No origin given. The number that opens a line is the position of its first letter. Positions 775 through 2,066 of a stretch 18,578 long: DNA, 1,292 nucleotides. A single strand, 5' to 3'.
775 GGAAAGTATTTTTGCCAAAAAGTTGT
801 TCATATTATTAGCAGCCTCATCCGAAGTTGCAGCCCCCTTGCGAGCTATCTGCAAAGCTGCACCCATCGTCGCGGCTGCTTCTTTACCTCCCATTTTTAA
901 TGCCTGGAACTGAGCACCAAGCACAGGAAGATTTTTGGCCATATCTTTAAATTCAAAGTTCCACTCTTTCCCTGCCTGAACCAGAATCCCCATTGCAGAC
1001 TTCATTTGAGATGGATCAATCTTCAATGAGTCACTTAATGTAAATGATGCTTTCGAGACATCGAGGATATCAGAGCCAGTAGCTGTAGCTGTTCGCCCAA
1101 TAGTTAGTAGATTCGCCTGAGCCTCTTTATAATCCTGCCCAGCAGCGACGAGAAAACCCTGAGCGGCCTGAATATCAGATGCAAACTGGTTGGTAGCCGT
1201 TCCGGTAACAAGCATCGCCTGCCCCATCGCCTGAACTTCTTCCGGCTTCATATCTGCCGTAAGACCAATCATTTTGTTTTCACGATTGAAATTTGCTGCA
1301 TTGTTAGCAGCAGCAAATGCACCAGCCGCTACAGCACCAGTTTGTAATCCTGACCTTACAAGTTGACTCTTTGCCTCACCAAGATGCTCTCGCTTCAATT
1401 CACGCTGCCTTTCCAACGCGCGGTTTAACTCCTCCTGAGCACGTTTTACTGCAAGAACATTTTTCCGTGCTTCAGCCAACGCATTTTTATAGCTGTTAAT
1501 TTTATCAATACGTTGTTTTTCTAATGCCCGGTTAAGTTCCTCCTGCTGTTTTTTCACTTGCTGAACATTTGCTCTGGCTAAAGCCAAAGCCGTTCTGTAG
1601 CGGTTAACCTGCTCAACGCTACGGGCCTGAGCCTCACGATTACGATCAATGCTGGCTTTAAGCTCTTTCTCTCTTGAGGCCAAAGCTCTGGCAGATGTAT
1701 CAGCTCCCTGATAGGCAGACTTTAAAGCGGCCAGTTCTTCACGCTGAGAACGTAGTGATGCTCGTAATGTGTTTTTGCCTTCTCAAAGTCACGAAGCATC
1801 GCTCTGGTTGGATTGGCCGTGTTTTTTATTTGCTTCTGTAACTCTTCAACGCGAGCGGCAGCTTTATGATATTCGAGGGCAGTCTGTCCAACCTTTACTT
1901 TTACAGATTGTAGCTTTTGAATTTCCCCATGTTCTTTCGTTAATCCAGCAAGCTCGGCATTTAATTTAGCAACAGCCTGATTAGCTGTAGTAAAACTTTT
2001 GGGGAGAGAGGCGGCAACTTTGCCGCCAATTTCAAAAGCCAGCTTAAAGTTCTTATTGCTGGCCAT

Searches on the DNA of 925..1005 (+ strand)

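Call 78: search_dna_similar(query=window:925-1005:+, collection=plasmids, mode=near, max_rows=6)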
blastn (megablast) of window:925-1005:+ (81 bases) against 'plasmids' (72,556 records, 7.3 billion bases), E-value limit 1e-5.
Records with a match: 59; places in all: 60; records where one place covers at least 80% of the query: 59.
Best place of each record, by identity: 95-99% 59.
By first word of the organism name: Escherichia 58; Klebsiella 1.
By predicted mobility (MOB-suite, as given by PLSDB): non-mobilizable 59.
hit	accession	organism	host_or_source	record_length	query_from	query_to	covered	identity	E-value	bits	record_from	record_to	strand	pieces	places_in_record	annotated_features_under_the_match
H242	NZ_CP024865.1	Escherichia coli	-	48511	1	81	100%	98.8%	8e-33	145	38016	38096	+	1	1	phage tail tape measure protein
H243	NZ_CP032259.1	Escherichia coli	-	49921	1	81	100%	98.8%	8e-33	145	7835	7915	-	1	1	phage tail tape measure protein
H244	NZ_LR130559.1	Escherichia coli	Homo sapiens,blood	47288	1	81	100%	98.8%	8e-33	145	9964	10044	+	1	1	phage tail tape measure protein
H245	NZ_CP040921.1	Escherichia coli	Homo sapiens,feces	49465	1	81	100%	98.8%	8e-33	145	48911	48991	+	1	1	none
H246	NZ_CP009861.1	Escherichia coli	rectal swab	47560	1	81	100%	98.8%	8e-33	145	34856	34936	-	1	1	phage tail tape measure protein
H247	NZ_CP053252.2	Escherichia coli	Homo sapiens,whole organism,rectal swab ...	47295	1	81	100%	98.8%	8e-33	145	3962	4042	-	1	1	phage tail tape measure protein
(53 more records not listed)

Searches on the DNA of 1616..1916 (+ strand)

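Call 39: search_dna_similar(query=window:1616-1916:+, collection=plasmids, mode=near, max_rows=60)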
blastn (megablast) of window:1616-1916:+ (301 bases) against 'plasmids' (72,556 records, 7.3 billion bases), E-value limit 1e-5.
Records with a match: 59; places in all: 60; records where one place covers at least 80% of the query: 59.
Best place of each record, by identity: 95-99% 59.
By first word of the organism name: Escherichia 58; Klebsiella 1.
By predicted mobility (MOB-suite, as given by PLSDB): non-mobilizable 59.
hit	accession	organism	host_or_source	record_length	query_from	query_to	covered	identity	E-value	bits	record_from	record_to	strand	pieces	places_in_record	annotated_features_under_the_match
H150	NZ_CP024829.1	Escherichia coli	Homo sapiens,Rectal swab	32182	1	301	100%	96.8%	3e-142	510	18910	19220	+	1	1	phage tail tape measure protein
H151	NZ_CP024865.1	Escherichia coli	-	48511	1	301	100%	96.8%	3e-142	510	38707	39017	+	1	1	phage tail tape measure protein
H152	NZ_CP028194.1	Escherichia coli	animal,tissue and/or biological fluid ...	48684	1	301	100%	96.8%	3e-142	510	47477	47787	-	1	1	none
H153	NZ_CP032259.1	Escherichia coli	-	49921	1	301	100%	96.8%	3e-142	510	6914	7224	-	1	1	phage tail tape measure protein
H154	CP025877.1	Escherichia coli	Homo sapiens,stool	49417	1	301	100%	96.8%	3e-142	510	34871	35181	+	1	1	record has no annotation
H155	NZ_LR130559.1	Escherichia coli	Homo sapiens,blood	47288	1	301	100%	96.8%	3e-142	510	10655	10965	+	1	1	phage tail tape measure protein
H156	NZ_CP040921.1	Escherichia coli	Homo sapiens,feces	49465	1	301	100%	96.8%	3e-142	510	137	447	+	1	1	none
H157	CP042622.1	Escherichia coli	Sus scrofa domesticus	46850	1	301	100%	96.8%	3e-142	510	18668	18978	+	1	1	none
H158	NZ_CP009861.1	Escherichia coli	rectal swab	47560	1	301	100%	96.8%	3e-142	510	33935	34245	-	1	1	phage tail tape measure protein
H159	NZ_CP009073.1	Escherichia coli ATCC 25922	human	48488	1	301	100%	96.8%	3e-142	510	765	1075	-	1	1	phage tail tape measure protein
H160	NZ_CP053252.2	Escherichia coli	Homo sapiens,whole organism,rectal swab ...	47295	1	301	100%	96.8%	3e-142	510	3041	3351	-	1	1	phage tail tape measure protein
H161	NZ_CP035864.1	Escherichia coli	Homo sapiens,stool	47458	1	301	100%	96.8%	3e-142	510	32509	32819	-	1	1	phage tail tape measure protein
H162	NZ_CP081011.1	Escherichia coli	cell culture,LAB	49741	1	301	100%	96.8%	3e-142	510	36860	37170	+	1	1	phage tail tape measure protein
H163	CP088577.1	Escherichia coli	Homo sapiens,blood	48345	1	301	100%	96.8%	3e-142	510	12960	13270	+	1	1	phage tail tape measure protein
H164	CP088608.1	Escherichia coli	Homo sapiens,blood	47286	1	301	100%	96.8%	3e-142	510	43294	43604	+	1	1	phage tail tape measure protein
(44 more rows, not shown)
